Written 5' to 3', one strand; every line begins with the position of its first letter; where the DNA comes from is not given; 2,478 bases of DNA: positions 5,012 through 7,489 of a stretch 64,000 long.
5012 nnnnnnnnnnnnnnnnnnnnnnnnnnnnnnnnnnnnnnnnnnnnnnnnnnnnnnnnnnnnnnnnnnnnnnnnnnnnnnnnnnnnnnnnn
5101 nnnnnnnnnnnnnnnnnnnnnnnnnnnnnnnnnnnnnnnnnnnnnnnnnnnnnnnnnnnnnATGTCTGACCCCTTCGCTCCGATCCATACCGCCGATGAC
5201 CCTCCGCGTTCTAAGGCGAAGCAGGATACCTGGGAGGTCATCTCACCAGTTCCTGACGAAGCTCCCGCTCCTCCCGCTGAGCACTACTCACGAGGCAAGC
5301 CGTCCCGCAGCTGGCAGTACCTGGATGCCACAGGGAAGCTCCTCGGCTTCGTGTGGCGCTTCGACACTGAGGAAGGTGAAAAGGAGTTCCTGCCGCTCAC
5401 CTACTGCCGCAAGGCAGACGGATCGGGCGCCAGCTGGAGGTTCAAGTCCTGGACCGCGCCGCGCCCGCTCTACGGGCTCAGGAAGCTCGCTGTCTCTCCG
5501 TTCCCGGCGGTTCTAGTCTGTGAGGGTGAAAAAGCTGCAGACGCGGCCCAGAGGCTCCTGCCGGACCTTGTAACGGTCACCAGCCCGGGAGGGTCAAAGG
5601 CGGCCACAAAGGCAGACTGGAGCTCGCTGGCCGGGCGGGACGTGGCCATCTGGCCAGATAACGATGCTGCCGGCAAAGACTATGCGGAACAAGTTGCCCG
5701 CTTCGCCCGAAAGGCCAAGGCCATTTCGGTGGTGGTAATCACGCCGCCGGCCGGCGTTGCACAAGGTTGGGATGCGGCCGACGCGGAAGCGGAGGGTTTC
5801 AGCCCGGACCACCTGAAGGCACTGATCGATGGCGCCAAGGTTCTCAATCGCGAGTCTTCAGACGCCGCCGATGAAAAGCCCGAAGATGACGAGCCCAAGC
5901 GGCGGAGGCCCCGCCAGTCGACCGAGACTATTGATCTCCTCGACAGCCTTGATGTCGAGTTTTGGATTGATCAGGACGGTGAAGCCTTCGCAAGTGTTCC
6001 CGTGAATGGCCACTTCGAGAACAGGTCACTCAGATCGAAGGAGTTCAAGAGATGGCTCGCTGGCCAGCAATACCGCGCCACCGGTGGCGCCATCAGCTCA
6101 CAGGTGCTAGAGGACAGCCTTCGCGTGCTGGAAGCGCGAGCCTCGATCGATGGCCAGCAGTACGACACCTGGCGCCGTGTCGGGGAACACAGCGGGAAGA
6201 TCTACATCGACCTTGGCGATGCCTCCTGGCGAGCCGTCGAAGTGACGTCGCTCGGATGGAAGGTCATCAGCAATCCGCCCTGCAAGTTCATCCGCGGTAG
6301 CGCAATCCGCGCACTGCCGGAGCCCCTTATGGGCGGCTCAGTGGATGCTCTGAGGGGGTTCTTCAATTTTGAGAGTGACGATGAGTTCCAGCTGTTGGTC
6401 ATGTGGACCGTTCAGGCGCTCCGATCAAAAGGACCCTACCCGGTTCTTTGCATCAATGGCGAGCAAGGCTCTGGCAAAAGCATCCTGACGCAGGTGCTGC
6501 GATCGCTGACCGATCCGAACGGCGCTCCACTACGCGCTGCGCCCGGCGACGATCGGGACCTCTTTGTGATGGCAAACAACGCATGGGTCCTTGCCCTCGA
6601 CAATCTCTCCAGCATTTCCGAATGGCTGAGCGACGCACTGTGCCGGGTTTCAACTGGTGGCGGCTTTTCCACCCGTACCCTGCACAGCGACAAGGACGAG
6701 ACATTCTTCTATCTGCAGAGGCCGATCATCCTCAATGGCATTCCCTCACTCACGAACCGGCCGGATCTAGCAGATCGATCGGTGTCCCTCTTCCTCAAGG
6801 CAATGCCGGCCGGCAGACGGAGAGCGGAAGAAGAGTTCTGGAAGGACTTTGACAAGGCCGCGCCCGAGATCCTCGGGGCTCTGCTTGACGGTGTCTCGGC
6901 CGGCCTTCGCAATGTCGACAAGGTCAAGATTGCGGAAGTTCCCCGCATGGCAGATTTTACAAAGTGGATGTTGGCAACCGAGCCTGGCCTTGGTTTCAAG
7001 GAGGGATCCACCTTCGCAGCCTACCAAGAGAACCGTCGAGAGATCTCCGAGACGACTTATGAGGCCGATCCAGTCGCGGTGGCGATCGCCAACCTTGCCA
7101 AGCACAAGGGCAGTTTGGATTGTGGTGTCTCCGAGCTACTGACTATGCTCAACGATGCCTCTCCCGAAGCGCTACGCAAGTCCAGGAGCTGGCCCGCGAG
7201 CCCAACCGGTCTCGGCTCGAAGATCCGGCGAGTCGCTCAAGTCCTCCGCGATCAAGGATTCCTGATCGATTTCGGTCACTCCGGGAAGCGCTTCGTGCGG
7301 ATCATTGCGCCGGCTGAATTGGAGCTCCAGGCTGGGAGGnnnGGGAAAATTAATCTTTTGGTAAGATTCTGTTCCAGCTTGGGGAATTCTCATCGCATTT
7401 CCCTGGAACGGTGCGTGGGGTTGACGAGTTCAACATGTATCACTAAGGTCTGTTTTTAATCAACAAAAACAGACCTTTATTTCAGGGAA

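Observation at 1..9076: Alphaproteobacterial phage-satellite-like island at tRNA-His with a full regulatory, replication, packaging-hijack and cargo layout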

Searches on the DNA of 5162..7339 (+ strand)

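Call 49: search_rna_families(sources=[L005, L006, L007, L009, L010, L012, L017, L019], threshold=gathering)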
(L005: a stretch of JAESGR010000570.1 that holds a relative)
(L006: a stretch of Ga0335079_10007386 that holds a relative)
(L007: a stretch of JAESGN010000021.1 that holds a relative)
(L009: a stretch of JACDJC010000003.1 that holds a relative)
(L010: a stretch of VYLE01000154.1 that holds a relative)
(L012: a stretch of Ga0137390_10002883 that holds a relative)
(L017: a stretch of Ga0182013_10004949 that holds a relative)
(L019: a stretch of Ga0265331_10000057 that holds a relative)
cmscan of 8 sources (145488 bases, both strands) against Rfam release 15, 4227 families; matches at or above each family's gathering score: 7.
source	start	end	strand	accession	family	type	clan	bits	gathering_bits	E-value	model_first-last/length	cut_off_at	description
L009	17437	17507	+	RF00005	tRNA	Gene; tRNA;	CL00001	74.5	29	4.2e-14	1-71/71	no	tRNA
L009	13352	13424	-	RF00005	tRNA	Gene; tRNA;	CL00001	72.4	29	1.6e-13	1-71/71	no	tRNA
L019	12950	13022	-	RF00005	tRNA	Gene; tRNA;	CL00001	72.1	29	1.9e-13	1-71/71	no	tRNA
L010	17325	17398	-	RF00005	tRNA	Gene; tRNA;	CL00001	71.2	29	3.3e-13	1-71/71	no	tRNA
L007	17124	17195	-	RF00005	tRNA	Gene; tRNA;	CL00001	68.8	29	1.6e-12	1-71/71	no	tRNA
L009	17302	17383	+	RF00005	tRNA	Gene; tRNA;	CL00001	61.3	29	1.7e-10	1-71/71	no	tRNA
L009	6485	6566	+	RF01695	C4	Gene; antisense;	CL00128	51.8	45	1e-06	1-87/87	no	C4 antisense RNA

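Call 52: search_rna_families(sources=[L002, L003, L004, L015, L020, L085, L087, L088], threshold=gathering)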
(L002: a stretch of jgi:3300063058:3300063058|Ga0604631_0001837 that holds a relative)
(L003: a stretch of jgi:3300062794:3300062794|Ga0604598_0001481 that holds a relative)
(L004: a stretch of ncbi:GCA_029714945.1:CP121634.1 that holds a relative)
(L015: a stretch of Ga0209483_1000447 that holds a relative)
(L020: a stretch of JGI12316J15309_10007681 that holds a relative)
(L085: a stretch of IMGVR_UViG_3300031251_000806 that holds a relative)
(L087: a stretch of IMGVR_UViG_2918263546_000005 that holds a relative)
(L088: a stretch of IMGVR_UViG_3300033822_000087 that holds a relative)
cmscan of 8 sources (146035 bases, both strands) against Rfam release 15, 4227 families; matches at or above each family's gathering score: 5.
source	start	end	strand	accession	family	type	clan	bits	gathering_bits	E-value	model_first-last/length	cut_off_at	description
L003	8228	8302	-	RF00005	tRNA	Gene; tRNA;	CL00001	66.7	29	5.9e-12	1-71/71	no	tRNA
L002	9586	9659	-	RF00005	tRNA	Gene; tRNA;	CL00001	63.7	29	4e-11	1-71/71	no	tRNA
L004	392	466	+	RF00005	tRNA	Gene; tRNA;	CL00001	62.2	29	1e-10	1-71/71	no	tRNA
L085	2640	2713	-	RF02996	int-alpA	Gene; sRNA;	-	37.4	35.8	0.00091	1-71/71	no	int-alpA RNA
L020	91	157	-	RF00005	tRNA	Gene; tRNA;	CL00001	33.5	29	0.0077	1-71/71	no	tRNA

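Call 117: search_rna_families(sources=[L252, L253], threshold=evalue, max_evalue=0.1)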
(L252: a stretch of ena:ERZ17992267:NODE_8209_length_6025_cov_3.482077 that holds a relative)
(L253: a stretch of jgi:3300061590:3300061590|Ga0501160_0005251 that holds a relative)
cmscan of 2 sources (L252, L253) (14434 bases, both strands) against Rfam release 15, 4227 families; matches with E-value up to 0.1: 2.
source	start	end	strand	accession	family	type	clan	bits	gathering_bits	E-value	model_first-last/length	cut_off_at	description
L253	8311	8385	-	RF00005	tRNA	Gene; tRNA;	CL00001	66.7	29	5.7e-13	1-71/71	no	tRNA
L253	8310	8385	+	RF04354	Plastid-ycf2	Cis-reg;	-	26.2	65.7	0.089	1-75/75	no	Plastid-ycf2 5UTR RNA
